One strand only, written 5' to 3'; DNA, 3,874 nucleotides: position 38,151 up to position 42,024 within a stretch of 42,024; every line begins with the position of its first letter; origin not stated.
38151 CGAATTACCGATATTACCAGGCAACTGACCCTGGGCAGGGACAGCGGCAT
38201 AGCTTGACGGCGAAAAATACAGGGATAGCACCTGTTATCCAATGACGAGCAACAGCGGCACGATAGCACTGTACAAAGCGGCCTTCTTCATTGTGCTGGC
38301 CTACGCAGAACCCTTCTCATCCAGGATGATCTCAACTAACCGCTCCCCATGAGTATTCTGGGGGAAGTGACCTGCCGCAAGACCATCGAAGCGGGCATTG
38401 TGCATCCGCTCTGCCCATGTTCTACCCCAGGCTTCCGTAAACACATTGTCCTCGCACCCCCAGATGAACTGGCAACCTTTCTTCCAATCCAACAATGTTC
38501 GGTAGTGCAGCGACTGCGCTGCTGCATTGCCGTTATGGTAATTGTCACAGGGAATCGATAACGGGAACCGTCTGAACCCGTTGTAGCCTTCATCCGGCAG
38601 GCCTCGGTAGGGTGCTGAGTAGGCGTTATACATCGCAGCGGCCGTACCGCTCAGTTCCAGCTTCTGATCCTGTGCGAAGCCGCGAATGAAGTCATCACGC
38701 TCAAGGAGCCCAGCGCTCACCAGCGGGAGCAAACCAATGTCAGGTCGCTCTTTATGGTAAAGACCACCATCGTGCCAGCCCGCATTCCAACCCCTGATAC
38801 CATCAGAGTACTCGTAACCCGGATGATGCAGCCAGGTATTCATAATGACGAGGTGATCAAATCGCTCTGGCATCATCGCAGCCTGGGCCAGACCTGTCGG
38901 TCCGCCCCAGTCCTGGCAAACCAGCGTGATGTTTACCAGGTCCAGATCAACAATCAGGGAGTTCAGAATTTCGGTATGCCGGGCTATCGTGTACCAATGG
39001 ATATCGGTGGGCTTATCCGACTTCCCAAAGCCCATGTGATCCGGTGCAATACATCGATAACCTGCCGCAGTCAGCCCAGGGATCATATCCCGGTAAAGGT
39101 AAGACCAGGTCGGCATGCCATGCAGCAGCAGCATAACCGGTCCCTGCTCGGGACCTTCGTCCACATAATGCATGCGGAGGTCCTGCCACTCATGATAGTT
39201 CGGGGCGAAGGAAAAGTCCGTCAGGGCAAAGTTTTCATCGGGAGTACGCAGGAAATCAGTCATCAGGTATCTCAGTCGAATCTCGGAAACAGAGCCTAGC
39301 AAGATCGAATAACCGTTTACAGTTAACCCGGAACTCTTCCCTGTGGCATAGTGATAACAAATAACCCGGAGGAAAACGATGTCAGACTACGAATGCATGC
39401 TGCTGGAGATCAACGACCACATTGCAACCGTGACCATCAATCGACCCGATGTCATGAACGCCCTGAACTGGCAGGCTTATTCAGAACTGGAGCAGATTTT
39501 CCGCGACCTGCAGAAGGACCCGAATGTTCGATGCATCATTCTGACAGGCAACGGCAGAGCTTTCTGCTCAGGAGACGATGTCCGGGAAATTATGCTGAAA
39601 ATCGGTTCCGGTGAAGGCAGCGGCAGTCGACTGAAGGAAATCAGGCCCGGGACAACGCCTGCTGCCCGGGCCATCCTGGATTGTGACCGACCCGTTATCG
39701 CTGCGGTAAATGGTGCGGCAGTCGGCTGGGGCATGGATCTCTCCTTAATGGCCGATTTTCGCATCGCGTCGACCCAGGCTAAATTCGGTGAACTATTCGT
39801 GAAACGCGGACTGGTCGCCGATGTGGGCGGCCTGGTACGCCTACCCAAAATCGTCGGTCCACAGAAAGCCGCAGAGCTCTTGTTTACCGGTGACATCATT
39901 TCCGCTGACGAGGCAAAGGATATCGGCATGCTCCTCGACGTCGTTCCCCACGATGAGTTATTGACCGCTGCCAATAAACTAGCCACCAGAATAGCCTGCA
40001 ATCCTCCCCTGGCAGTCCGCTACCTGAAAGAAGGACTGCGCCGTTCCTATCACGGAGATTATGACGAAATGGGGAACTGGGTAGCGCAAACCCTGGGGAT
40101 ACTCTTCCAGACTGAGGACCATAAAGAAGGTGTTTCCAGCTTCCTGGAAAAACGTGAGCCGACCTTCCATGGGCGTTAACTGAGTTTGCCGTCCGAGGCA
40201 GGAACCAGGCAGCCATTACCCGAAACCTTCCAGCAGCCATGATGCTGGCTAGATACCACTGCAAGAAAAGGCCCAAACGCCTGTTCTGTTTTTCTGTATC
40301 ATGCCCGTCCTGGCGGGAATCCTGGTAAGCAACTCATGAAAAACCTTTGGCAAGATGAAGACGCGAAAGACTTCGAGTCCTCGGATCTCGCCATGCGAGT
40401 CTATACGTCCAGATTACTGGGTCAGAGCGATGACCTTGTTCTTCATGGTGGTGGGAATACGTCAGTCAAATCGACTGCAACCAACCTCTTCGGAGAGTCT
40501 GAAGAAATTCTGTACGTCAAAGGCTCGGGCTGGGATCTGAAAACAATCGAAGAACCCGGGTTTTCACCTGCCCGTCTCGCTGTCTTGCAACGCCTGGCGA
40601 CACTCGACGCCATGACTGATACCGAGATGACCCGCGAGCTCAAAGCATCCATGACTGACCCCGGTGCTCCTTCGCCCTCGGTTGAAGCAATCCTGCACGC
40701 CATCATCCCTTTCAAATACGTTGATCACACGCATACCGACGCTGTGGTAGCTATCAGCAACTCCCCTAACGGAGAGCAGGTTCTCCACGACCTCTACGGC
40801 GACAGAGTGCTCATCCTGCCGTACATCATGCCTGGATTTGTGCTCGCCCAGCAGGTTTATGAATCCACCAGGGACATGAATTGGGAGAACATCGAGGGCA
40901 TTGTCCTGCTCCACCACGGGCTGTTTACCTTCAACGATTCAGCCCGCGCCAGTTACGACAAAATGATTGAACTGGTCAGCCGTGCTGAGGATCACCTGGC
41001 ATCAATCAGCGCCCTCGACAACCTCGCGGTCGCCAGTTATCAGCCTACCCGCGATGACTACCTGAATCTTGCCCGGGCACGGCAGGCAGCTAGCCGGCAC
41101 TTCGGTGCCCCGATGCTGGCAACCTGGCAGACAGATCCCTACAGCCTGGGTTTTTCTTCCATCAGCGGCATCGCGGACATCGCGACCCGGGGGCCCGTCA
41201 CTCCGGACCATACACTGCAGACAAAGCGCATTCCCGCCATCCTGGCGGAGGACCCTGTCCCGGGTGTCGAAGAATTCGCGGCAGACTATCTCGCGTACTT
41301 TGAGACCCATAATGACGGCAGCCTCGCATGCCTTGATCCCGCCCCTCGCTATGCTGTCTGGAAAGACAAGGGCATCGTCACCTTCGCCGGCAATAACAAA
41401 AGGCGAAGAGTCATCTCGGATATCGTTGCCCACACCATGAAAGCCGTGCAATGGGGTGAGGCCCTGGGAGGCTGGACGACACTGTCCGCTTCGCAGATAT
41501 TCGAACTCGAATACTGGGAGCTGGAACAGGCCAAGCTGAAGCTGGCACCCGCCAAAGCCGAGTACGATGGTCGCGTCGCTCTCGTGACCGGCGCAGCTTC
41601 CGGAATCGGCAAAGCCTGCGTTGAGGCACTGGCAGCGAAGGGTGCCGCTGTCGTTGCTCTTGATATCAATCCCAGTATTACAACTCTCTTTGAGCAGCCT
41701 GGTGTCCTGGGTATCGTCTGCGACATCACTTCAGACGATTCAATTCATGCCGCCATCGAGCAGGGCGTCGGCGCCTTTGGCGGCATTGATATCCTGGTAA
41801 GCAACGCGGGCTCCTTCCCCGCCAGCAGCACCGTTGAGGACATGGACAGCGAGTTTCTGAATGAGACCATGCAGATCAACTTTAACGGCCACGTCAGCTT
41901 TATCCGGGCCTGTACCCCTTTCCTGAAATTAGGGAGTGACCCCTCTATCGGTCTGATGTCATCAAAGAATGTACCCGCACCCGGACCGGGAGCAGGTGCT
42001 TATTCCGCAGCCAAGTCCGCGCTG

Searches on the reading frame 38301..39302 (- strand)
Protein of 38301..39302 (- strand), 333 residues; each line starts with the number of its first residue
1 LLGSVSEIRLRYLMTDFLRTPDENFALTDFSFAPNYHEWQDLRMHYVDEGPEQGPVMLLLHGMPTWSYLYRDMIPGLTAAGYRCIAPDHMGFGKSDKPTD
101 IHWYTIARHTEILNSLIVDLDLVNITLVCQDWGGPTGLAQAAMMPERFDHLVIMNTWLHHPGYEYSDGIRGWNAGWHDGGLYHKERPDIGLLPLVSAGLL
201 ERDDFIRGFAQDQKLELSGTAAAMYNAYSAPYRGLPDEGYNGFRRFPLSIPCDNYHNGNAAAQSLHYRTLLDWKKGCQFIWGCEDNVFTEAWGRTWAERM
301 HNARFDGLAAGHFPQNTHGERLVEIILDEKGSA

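Call 8: search_protein_families(library=pfam, proteins=[window:38301-39302:-])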
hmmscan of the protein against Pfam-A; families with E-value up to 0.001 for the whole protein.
window:38301-39302:- (333 aa): 3 families
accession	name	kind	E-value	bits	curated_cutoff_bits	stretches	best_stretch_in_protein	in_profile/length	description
PF00561.26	Abhydrolase_1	-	3.1e-23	83.1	25.8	1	55-177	1-121/245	alpha/beta hydrolase fold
PF12697.13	Abhydrolase_6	-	1.8e-12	48.8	26.3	1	58-324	2-216/217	Alpha/beta hydrolase family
PF12146.15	Hydrolase_4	-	9.9e-08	32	27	1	56-159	6-112/239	Serine aminopeptidase, S33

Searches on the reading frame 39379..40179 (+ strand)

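Call 8: search_protein_families(library=pfam, proteins=[window:39379-40179:+])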
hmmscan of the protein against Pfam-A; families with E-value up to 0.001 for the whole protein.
window:39379-40179:+ (266 aa): 2 families
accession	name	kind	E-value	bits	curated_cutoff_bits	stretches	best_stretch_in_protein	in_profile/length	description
PF00378.25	ECH_1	-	4.6e-62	210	27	1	10-265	1-250/251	Enoyl-CoA hydratase/isomerase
PF16113.10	ECH_2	-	1.7e-29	103.9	27.2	1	16-204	2-187/335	Enoyl-CoA hydratase/isomerase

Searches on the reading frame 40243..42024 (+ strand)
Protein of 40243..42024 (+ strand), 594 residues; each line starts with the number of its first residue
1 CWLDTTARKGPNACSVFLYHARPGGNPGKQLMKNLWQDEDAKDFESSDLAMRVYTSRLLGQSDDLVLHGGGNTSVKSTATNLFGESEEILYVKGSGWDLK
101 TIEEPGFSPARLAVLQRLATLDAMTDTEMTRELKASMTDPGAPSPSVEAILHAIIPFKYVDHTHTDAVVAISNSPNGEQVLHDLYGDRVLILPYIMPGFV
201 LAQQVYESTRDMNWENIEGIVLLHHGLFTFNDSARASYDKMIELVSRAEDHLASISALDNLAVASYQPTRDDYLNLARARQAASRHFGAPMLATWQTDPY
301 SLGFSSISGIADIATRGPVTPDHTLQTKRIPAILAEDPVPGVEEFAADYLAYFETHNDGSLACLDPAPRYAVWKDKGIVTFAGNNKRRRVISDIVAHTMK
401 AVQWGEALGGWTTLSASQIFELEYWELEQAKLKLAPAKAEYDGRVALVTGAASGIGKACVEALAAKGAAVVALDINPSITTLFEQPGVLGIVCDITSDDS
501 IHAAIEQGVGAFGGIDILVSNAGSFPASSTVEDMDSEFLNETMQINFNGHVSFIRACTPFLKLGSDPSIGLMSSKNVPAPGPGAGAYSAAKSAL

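Call 72: search_protein_families(library=pfam, proteins=[window:40243-42024:+], max_evalue=0.01)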
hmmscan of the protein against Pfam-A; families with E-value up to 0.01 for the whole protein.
window:40243-42024:+ (594 aa): 6 families
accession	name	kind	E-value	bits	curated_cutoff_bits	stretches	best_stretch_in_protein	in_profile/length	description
PF00106.31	adh_short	-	1.4e-29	103.4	26.6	1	444-594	1-156/195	short chain dehydrogenase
PF13561.12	adh_short_C2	-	3.1e-24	86.3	27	1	450-594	1-150/236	Enoyl-(Acyl carrier protein) reductase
PF00596.27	Aldolase_II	-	1.7e-16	61.1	22.2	1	54-249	5-180/183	Class II Aldolase and Adducin N-terminal domain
PF13460.12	NAD_binding_10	-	0.00017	21.9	27.2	1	450-527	1-73/184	NAD(P)H-binding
PF08659.16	KR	-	0.00019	21.8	22.6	1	446-592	3-154/180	KR domain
PF01370.27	Epimerase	-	0.00043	20.2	20.9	1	446-507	1-62/240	NAD dependent epimerase/dehydratase family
